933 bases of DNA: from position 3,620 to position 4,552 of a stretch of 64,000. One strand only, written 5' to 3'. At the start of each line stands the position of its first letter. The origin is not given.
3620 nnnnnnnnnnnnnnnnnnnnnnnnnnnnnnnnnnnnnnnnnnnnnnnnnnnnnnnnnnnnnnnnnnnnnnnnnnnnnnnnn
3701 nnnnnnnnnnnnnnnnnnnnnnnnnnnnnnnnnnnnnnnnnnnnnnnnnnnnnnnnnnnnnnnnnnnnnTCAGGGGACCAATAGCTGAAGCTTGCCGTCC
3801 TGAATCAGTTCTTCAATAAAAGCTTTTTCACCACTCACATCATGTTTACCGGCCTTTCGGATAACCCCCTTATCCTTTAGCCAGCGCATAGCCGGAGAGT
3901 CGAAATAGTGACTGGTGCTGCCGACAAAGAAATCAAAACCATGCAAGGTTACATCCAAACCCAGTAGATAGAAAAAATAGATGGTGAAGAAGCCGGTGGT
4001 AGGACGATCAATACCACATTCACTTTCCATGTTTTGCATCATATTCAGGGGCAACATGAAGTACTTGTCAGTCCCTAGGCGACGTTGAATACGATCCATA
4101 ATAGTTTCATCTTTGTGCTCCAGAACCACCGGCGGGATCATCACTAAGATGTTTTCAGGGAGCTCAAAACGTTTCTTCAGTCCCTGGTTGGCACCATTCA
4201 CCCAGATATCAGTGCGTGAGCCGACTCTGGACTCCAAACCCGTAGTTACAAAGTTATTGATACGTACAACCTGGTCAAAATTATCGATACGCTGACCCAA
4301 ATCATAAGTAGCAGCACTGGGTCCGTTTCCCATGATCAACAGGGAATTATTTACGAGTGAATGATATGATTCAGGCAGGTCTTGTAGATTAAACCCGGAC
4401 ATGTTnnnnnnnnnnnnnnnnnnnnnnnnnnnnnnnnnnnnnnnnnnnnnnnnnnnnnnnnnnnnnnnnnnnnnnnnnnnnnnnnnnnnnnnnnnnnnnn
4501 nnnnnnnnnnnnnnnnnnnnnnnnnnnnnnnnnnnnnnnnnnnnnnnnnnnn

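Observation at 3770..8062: Teichoic-acid-like phospho-alcohol decoration operon in a diderm: IspD/TarI-like, TagF-like, LicC-like, tandem LicD, GT42 sialyltransferase-like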

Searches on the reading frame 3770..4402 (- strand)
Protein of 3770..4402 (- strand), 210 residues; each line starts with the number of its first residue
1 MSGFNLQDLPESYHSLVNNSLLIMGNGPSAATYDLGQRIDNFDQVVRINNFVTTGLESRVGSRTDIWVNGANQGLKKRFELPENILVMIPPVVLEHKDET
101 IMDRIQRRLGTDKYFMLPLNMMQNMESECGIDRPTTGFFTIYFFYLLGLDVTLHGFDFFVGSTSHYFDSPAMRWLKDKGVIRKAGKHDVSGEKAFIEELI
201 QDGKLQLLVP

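Call 3: search_protein_families(library=pfam, proteins=[window:3770-4402:-], max_evalue=0.01)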
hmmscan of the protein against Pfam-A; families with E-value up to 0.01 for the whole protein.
window:3770-4402:- (210 aa): 1 family
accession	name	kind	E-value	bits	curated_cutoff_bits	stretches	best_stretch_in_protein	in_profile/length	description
PF00777.23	Glyco_transf_29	-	2.5e-16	60.3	23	1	23-203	59-271/272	Glycosyltransferase family 29 (sialyltransferase)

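Call 4: search_protein_families(library=ncbifam, proteins=[window:3770-4402:-], max_evalue=0.01)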
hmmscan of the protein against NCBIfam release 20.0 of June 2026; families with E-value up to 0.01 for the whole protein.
window:3770-4402:- (210 aa): 0 families

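Call 11: search_solved_structures(query=window:3770-4402:-, max_evalue=1, show_alignments=2)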
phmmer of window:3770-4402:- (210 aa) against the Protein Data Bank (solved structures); distinct sequences matched with E-value up to 1: 11.
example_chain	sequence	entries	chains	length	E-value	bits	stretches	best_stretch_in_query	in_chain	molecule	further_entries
2wml_A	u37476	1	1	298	0.00071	22.6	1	22-65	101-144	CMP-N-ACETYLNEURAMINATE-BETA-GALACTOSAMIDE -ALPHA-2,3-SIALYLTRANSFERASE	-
2wnb_A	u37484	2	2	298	0.00071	22.6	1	22-65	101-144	CMP-N-acetylneuraminate-beta-galactosamide-alpha-2,3-sialyltransferase 1 | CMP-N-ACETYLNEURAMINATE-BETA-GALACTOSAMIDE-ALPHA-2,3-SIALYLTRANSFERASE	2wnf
4mps_A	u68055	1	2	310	0.026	17.5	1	26-80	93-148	Beta-galactoside alpha-2,6-sialyltransferase 1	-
6qvs_A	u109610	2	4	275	0.16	14.9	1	25-80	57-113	Beta-galactoside alpha-2,6-sialyltransferase 1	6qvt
4js1_A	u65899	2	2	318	0.21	14.6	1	25-80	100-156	Beta-galactoside alpha-2,6-sialyltransferase 1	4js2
1ro8_A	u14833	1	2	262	0.51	13.3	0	133-185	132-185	alpha-2,3/8-sialyltransferase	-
2drj_A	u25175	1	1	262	0.51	13.3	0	133-185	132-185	Alpha-2,3/8-sialyltransferase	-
2x62_A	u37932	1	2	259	0.66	12.9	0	133-185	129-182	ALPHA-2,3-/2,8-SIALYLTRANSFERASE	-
2x61_A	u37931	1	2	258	0.66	12.9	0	133-185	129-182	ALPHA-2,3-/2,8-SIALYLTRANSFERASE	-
1ro7_A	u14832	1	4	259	0.68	12.9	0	133-185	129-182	alpha-2,3/8-sialyltransferase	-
2x63_A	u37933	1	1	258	0.73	12.8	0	133-185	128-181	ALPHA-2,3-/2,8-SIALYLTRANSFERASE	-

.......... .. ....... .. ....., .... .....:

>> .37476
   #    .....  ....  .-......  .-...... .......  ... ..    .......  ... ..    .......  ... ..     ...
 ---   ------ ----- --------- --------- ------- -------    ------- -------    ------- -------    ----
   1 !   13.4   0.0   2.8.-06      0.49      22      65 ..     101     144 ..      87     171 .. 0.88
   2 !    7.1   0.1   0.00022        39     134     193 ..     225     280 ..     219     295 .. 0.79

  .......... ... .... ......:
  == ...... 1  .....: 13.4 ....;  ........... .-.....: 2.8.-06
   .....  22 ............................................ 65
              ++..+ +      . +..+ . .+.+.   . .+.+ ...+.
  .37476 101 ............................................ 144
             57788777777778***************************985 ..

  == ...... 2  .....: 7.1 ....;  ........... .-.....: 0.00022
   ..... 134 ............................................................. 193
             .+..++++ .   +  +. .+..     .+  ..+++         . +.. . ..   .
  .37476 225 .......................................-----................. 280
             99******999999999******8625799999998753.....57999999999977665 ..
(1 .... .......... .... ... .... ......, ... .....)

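Call 16: find_homologous_proteins(query=window:3770-4402:-, max_evalue=0.001)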
Query window:3770-4402:- (210 aa): 79 proteins with E <= 0.001 among 233 candidates.
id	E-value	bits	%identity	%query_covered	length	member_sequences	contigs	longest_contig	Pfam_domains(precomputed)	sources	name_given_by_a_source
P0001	2.9e-138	476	100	100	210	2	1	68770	PF00777.24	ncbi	-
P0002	4.1e-105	368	78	100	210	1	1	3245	PF00777.24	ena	-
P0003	1.2e-99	350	73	100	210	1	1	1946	PF00777.24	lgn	-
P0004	1.1e-98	347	71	100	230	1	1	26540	PF00777.24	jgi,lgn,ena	-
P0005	1.2e-98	347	70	100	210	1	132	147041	PF00777.24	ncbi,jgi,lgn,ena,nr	ncbi:MAG: hypothetical protein HOD43_07170 [Candidatus Marinimicrobia bacterium]|jgi:hypothetical pr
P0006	6.2e-98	345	71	99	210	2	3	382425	PF00777.24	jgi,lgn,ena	-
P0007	9.8e-98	344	71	100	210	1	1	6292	PF00777.24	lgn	-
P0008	1.8e-97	343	71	99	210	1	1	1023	PF00777.24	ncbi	-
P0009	2.2e-97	343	71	100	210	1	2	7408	PF00777.24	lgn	-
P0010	4.5e-97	342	70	100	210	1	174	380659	PF00777.24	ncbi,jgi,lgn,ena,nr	ncbi:MAG: hypothetical protein HN995_10510 [Candidatus Marinimicrobia bacterium]|jgi:hypothetical pr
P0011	6.2e-97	341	70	100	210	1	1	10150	PF00777.24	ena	-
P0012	8.2e-97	341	70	100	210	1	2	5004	PF00777.24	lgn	-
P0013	1.5e-96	340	71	99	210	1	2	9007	PF00777.24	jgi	-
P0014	2.4e-96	340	71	99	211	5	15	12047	PF00777.24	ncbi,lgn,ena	-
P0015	3.0e-96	339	70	99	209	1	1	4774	PF00777.24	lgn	-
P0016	4.0e-96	339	69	99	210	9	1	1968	PF00777.24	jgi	-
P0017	6.5e-96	338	70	99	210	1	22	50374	PF00777.24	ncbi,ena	-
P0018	4.8e-95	335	70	100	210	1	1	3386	PF00777.24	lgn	-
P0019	6.0e-95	335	69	99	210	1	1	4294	PF00777.24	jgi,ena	-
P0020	2.2e-94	333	69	100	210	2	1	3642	PF00777.24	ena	-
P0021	2.6e-94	333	71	99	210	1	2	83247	PF00777.24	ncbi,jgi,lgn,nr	ncbi:glycosyltransferase family 29 protein [bacterium]|nr:glycosyltransferase family 29 protein [bac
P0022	2.7e-94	333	70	99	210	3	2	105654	PF00777.24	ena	-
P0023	4.1e-94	332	70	97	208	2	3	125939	PF00777.24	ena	-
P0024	4.4e-94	332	69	99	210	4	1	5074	PF00777.24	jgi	jgi:hypothetical protein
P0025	4.6e-94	332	69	99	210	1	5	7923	PF00777.24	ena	-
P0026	4.9e-94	332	69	99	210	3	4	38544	PF00777.24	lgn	-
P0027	6.9e-94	331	67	100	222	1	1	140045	PF00777.24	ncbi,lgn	-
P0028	7.1e-94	331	69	99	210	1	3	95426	PF00777.24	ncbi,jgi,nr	ncbi:MAG: glycosyltransferase family 29 protein [Candidatus Marinimicrobia bacterium]|nr:glycosyltra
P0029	1.3e-93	331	68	99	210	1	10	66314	PF00777.24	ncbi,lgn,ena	-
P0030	4.9e-93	329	69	97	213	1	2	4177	PF00777.24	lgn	-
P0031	9.3e-93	328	70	98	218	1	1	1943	PF00777.24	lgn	-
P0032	9.9e-93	328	70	99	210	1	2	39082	PF00777.24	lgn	-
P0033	3.8e-92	326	67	100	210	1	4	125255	PF00777.24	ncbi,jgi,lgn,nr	ncbi:MAG: glycosyltransferase family 29 protein [Candidatus Marinimicrobia bacterium]|nr:glycosyltra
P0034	4.0e-92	326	70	99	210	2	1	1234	PF00777.24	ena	-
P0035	4.1e-92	326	70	99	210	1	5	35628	PF00777.24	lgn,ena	-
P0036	9.2e-92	325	67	100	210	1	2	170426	PF00777.24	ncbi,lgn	-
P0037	1.1e-91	324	70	99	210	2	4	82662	PF00777.24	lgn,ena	-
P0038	2.0e-91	323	68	100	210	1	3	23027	PF00777.24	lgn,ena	-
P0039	2.3e-91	323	67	100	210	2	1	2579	PF00777.24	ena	-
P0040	2.5e-91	323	68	99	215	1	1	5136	PF00777.24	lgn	-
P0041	4.6e-91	322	69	100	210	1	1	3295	PF00777.24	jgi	-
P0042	7.5e-91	322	67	99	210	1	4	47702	PF00777.24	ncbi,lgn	-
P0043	1.3e-90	321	68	99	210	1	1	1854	PF00777.24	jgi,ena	-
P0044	1.5e-90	321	67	100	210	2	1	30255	PF00777.24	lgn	-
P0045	1.7e-90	320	70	96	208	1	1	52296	PF00777.24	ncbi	-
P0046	7.8e-90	318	65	99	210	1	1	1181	PF00777.24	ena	-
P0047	9.9e-90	318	68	98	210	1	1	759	PF00777.24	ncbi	-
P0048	1.4e-89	317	66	97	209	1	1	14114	PF00777.24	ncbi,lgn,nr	ncbi:MAG: glycosyltransferase family 29 protein [Candidatus Marinimicrobia bacterium]|nr:glycosyltra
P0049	1.0e-88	315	69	92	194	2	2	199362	PF00777.24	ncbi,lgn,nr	ncbi:MAG: glycosyltransferase family 29 protein [FCB group bacterium]|nr:glycosyltransferase family 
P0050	4.6e-88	312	65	100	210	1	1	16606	PF00777.24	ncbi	-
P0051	4.8e-88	312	67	98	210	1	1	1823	PF00777.24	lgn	-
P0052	8.6e-88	312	67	98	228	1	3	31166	PF00777.24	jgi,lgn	-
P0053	3.7e-87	309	66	100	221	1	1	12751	PF00777.24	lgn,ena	-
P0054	6.4e-87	309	71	89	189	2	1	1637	PF00777.24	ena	-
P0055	7.2e-87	309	64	100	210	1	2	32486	PF00777.24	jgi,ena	-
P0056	8.8e-87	308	66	98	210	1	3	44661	PF00777.24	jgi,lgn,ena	-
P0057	1.7e-86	307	64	99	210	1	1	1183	PF00777.24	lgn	-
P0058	2.8e-86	307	65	100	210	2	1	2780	PF00777.24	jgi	-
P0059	1.9e-84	301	65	98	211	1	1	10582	PF00777.24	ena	-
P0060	4.7e-84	299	66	97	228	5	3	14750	PF00777.24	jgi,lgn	-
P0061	5.0e-82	293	66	98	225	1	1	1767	PF00777.24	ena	-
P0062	1.7e-81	291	63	99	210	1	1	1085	PF00777.24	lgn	-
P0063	2.2e-80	287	63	96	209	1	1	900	PF00777.24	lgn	-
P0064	4.0e-79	283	62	96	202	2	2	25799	PF00777.24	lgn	-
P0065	8.0e-79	282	62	96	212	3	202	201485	PF00777.24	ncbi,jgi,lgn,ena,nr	ncbi:MAG: hypothetical protein HN913_00370 [Candidatus Marinimicrobia bacterium]|jgi:hypothetical pr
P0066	1.0e-78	282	61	97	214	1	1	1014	PF00777.24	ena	-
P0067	5.7e-78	279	62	93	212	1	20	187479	PF00777.24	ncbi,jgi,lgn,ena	jgi:hypothetical protein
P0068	5.3e-68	247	55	100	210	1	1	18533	PF00777.24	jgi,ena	-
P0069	2.4e-67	245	59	91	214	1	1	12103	PF00777.24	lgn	-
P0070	7.1e-66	240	62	82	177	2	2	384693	PF00777.24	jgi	-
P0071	2.1e-63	232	51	96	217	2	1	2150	PF00777.24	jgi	-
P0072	1.4e-59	219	69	70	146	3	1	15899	PF00777.24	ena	-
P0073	2.0e-58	216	67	70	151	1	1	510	PF00777.24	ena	-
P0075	8.1e-55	204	73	58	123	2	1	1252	PF00777.24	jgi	jgi:hypothetical protein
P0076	2.1e-50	189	66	65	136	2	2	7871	PF00777.24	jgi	-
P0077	3.3e-49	185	49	91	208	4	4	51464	PF00777.24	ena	-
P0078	1.6e-48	183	55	72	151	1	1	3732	PF00777.24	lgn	-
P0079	3.4e-46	176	47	90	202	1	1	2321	PF00777.24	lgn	-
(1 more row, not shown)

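Call 17: find_encoding_contigs(protein=P0001, flank=10000, max_places=3)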
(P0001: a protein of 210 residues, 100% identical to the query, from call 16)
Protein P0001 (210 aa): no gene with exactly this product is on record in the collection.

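Call 18: find_encoding_contigs(protein=P0065, flank=10000, max_places=4)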
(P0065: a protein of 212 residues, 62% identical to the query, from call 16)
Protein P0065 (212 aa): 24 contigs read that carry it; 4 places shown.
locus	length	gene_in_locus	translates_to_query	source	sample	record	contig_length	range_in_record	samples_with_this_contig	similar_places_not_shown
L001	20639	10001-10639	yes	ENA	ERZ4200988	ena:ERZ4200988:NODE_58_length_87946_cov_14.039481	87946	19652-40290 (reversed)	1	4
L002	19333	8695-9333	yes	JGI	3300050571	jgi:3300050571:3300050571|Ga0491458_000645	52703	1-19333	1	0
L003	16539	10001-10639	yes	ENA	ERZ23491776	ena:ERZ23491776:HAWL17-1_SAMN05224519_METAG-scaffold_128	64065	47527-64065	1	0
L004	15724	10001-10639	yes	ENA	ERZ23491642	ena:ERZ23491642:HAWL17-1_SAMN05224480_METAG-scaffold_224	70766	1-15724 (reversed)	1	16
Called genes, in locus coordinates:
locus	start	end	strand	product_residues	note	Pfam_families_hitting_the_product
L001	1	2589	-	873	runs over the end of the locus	PF18962:Por_Secre_tail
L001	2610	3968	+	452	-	PF00278:Orn_DAP_Arg_deC, PF02784:Orn_Arg_deC_N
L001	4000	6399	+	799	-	PF00704:Glyco_hydro_18, PF13860:FlgD_ig (weak), PF18962:Por_Secre_tail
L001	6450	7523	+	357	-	PF04464:Glyphos_transf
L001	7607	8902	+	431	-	PF01128:IspD, PF12804:NTP_transf_3, PF23441:SDR (faint), PF01370:Epimerase (weak), PF00106:adh_short, PF08659:KR (weak), PF13561:adh_short_C2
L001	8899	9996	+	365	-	PF04991:LicD (weak)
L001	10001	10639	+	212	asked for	PF00777:Glyco_transf_29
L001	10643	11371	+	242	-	PF02348:CTP_transf_3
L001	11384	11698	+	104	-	PF01906:YbjQ_1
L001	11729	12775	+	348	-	PF03102:NeuB, PF08666:SAF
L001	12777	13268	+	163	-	PF12710:HAD (faint), PF00702:Hydrolase, PF13419:HAD_2 (weak), PF08282:Hydrolase_3 (weak)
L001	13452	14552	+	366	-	PF04413:Glycos_transf_N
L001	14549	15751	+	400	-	PF07075:NamZ_N, PF20732:NamZ_C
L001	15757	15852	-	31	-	-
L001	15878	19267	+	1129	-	PF02638:GHL10, PF13205:Big_5, PF13860:FlgD_ig (weak), PF18962:Por_Secre_tail (weak)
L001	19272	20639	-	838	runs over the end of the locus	PF01520:Amidase_3, PF13205:Big_5, PF18962:Por_Secre_tail (weak), PF13860:FlgD_ig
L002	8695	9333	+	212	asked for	PF00777:Glyco_transf_29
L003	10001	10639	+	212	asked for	PF00777:Glyco_transf_29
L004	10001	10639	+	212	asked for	PF00777:Glyco_transf_29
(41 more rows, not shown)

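Call 19: find_encoding_contigs(protein=P0005, flank=10000, max_places=3)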
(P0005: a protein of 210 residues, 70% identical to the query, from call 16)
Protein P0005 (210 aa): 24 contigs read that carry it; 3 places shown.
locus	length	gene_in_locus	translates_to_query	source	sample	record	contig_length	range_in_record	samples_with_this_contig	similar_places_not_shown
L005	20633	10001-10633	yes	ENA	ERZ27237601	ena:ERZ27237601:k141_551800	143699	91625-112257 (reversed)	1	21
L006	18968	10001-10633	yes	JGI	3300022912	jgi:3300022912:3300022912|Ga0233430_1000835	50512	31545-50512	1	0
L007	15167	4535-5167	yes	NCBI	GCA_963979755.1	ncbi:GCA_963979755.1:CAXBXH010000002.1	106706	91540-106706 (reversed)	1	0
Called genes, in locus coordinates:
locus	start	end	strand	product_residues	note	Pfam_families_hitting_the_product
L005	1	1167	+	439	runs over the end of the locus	PF07494:Reg_prop (faint)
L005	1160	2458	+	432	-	PF07494:Reg_prop (faint)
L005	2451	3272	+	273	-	PF00797:Acetyltransf_2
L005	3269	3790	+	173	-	PF14385:DUF4416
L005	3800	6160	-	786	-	-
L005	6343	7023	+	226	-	PF01128:IspD, PF12804:NTP_transf_3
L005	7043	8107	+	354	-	PF04464:Glyphos_transf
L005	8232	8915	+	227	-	PF01128:IspD (weak), PF12804:NTP_transf_3, PF20202:DUF6564 (weak)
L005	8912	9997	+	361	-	PF04991:LicD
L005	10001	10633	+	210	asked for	PF00777:Glyco_transf_29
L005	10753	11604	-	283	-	PF00892:EamA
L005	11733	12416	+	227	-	PF02348:CTP_transf_3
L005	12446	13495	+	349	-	PF03102:NeuB, PF08666:SAF (weak)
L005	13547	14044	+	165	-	PF13419:HAD_2 (weak), PF00702:Hydrolase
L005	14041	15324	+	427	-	PF04413:Glycos_transf_N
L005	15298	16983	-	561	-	PF09113:N-glycanase_C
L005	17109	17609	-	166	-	PF00578:AhpC-TSA, PF08534:Redoxin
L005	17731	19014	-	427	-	PF00270:DEAD, PF00271:Helicase_C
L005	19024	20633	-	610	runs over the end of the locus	PF04851:ResIII, PF00270:DEAD, PF00271:Helicase_C, PF28538:Helicase_helical, PF03880:DbpA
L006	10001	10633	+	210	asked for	PF00777:Glyco_transf_29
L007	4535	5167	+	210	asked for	PF00777:Glyco_transf_29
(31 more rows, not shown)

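Call 20: find_encoding_contigs(protein=P0077, flank=10000, max_places=3)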
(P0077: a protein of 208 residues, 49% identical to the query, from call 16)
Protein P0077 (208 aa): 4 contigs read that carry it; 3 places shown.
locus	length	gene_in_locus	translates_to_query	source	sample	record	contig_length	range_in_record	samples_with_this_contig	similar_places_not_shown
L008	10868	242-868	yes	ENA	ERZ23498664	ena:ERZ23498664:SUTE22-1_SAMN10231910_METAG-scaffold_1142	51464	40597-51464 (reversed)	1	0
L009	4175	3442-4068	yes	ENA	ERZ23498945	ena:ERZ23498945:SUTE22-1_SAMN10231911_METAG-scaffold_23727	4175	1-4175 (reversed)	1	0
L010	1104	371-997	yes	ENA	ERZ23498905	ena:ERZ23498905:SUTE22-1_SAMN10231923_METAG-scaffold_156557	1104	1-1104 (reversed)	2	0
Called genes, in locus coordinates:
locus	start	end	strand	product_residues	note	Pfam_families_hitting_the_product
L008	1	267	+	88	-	?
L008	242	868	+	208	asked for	PF00777:Glyco_transf_29 (weak)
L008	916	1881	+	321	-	PF01408:GFO_IDH_MocA, PF22725:GFO_IDH_MocA_C3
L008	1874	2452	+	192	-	PF25084:LbH_EIF2B, PF14602:Hexapep_2 (faint), PF00132:Hexapep, PF25087:GMPPB_C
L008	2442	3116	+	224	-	PF02348:CTP_transf_3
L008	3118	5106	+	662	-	PF00884:Sulfatase, PF02995:DUF229 (faint)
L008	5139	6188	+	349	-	PF03102:NeuB, PF08666:SAF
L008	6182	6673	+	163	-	PF13419:HAD_2 (weak), PF00702:Hydrolase, PF08282:Hydrolase_3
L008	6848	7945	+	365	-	PF04413:Glycos_transf_N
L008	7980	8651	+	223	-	PF11306:DUF3108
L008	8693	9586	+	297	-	PF00781:DAGK_cat, PF19279:YegS_C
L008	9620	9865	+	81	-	PF01722:BolA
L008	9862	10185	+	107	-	PF00462:Glutaredoxin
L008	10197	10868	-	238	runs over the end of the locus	PF01476:LysM (faint)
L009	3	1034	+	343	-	?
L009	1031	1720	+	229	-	-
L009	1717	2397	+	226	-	PF12804:NTP_transf_3, PF20202:DUF6564 (faint)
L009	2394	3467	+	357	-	PF04991:LicD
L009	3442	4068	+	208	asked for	PF00777:Glyco_transf_29 (weak)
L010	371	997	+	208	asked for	PF00777:Glyco_transf_29 (weak)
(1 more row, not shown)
